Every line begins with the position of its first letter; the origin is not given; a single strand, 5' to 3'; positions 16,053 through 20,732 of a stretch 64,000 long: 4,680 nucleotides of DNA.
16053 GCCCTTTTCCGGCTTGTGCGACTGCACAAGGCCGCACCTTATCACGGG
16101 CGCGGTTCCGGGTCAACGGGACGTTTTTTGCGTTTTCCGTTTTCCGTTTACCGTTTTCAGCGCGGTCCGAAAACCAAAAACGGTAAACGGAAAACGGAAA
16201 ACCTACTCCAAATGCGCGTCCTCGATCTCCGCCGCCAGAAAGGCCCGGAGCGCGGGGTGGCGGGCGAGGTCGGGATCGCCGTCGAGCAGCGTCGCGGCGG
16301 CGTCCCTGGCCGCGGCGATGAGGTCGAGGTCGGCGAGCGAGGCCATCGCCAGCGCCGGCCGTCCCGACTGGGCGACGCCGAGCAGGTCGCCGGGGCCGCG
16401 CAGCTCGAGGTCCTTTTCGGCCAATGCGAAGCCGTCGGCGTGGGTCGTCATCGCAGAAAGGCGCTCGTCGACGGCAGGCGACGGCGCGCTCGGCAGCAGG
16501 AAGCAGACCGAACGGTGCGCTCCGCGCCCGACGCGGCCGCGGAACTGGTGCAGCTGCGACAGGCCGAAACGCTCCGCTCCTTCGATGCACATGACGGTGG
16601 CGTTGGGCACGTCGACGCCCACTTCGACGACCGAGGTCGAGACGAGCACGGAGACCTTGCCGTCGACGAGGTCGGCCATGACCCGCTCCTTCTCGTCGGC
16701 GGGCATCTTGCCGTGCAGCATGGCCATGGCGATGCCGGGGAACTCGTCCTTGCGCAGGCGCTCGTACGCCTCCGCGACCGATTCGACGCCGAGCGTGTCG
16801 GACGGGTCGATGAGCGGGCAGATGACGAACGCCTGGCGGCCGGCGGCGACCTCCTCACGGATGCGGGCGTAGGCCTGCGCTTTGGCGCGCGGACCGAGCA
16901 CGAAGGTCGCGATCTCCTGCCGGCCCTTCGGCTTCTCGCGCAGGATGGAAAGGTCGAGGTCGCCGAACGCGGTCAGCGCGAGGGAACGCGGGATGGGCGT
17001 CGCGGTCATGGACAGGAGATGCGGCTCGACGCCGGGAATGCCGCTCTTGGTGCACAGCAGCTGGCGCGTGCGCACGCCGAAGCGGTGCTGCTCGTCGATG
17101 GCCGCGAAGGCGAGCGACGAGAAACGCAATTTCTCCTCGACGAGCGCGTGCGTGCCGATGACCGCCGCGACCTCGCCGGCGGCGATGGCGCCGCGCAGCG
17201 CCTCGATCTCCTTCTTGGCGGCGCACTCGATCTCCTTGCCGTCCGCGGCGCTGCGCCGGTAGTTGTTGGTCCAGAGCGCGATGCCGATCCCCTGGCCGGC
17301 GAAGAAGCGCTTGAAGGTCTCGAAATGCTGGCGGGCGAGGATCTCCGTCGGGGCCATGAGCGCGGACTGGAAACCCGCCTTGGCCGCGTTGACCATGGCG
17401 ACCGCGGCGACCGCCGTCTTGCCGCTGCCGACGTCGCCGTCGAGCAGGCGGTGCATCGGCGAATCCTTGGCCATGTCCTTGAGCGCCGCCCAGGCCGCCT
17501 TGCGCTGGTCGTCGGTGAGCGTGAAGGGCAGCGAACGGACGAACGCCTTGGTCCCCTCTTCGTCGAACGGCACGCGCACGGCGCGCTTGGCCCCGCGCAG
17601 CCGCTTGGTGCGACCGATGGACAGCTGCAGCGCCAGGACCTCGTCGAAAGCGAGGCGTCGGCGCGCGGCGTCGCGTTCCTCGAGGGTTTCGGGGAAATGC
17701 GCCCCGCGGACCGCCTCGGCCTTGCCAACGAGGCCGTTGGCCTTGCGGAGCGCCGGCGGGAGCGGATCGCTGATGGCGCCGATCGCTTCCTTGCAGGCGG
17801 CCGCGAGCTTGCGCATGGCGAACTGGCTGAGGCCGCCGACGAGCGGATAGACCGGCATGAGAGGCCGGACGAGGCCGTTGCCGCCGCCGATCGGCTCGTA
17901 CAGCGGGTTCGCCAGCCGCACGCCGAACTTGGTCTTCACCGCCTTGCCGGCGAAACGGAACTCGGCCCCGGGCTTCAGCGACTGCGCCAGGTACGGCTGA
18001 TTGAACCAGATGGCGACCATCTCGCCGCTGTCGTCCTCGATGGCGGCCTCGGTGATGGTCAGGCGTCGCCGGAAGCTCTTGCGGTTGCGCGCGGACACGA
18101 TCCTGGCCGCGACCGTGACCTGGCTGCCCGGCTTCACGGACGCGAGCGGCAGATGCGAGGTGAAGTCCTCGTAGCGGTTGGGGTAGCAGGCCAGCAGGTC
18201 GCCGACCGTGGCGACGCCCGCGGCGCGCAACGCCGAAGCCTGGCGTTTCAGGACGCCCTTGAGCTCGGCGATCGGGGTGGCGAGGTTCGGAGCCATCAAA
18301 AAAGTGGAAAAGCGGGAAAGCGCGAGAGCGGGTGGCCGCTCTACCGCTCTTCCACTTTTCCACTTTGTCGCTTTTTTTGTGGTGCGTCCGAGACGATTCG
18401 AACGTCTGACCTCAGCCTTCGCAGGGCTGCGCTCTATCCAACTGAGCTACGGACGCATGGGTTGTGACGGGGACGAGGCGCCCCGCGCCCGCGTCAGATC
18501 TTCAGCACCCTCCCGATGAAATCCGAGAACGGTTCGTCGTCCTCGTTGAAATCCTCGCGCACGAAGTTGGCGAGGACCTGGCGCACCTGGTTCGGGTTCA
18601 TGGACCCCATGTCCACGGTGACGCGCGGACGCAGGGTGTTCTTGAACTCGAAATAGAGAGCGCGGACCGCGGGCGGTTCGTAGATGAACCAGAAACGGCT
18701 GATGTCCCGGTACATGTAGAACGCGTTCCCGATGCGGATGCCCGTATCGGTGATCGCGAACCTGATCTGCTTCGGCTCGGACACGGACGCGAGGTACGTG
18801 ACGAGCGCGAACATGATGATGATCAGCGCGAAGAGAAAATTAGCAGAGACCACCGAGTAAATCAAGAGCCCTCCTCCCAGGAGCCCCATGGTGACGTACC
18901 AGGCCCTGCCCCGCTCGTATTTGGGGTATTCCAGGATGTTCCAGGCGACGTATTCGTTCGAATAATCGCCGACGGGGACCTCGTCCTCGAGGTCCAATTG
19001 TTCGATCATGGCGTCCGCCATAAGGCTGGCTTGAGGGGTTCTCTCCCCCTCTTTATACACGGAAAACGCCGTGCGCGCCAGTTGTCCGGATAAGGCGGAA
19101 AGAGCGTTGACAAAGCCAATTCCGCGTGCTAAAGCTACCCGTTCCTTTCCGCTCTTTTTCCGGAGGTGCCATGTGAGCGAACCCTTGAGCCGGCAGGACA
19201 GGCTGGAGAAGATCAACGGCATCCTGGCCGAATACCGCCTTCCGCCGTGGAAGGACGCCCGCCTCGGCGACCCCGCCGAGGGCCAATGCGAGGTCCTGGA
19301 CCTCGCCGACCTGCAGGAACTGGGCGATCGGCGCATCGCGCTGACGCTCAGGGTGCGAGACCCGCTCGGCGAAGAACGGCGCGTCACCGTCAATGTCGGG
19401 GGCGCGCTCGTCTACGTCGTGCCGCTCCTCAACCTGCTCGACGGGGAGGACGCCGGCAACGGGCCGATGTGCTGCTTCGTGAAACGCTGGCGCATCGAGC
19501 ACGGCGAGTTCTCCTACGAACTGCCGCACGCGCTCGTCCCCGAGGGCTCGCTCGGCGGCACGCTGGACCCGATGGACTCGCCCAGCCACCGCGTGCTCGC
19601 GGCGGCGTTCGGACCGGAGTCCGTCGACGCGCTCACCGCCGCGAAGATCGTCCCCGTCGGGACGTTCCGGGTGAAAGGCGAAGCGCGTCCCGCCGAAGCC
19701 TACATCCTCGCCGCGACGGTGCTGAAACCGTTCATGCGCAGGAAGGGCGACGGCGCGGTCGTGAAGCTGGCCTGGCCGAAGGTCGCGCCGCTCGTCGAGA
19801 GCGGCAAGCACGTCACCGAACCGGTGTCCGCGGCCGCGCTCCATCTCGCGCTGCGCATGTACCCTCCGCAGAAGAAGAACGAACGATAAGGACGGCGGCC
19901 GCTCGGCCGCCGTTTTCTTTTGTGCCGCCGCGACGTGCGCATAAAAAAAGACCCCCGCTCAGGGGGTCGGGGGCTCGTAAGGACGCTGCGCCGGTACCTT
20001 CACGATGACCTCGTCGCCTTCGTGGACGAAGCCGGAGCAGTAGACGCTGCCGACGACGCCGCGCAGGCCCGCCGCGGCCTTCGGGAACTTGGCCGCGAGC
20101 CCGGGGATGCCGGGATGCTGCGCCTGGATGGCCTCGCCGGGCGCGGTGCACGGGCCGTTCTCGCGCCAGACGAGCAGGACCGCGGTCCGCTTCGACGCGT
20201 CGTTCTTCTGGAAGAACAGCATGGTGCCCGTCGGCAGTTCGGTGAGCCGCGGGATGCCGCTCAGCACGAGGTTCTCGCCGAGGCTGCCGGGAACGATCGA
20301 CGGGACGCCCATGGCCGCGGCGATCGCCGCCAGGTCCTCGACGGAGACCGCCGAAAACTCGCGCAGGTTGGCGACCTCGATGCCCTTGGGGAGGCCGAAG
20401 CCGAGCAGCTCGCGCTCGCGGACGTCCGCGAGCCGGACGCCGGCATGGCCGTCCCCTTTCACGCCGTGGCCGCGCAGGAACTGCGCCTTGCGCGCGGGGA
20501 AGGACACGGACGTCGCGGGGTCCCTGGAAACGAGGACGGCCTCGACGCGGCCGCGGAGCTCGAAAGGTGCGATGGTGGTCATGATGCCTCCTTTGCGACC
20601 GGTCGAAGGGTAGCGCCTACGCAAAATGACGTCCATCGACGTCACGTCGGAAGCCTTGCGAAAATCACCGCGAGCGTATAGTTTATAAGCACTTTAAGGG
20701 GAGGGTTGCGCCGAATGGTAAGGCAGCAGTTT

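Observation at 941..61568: Genome-wide family of gene-boundary hairpins whose arms are tandem 7-nt (sometimes 8-nt) units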

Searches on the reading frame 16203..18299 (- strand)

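Call 13: search_protein_families(library=pfam, proteins=[window:16203-18299:-])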
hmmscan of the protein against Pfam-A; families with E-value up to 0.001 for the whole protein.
window:16203-18299:- (698 aa): 7 families
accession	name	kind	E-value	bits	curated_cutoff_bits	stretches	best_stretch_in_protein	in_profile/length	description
PF17191.10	RecG_wedge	-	2e-24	86.4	23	1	13-166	5-155/162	RecG wedge domain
PF00271.37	Helicase_C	-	1.1e-17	64.7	23.5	1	484-592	12-108/110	Helicase conserved C-terminal domain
PF00270.35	DEAD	-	4.3e-16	59.5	26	1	264-439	3-163/167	DEAD/DEAH box helicase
PF19833.4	RecG_dom3_C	-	1.2e-09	38.5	26.8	1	621-679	2-62/87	ATP-dependent DNA helicase RecG, domain 3, C-terminal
PF04851.21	ResIII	-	1.4e-07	32.1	22.5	1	261-435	4-162/164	Type III restriction enzyme, res subunit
PF01336.31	tRNA_anti-codon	-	1e-05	25.8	27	1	61-132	1-70/75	OB-fold nucleic acid binding domain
PF22590.2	Cas3-like_C_2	-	0.00014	22.5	27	1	505-593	12-104/106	CRISPR-associated nuclease/helicase Cas3, C-terminal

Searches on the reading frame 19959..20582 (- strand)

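Call 49: search_protein_families(library=pfam, proteins=[window:19959-20582:-])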
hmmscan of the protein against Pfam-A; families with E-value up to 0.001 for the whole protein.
window:19959-20582:- (207 aa): 1 family
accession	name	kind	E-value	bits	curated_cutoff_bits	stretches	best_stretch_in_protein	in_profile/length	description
PF03473.23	MOSC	-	4.9e-15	56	22.7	1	71-192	7-119/120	MOSC domain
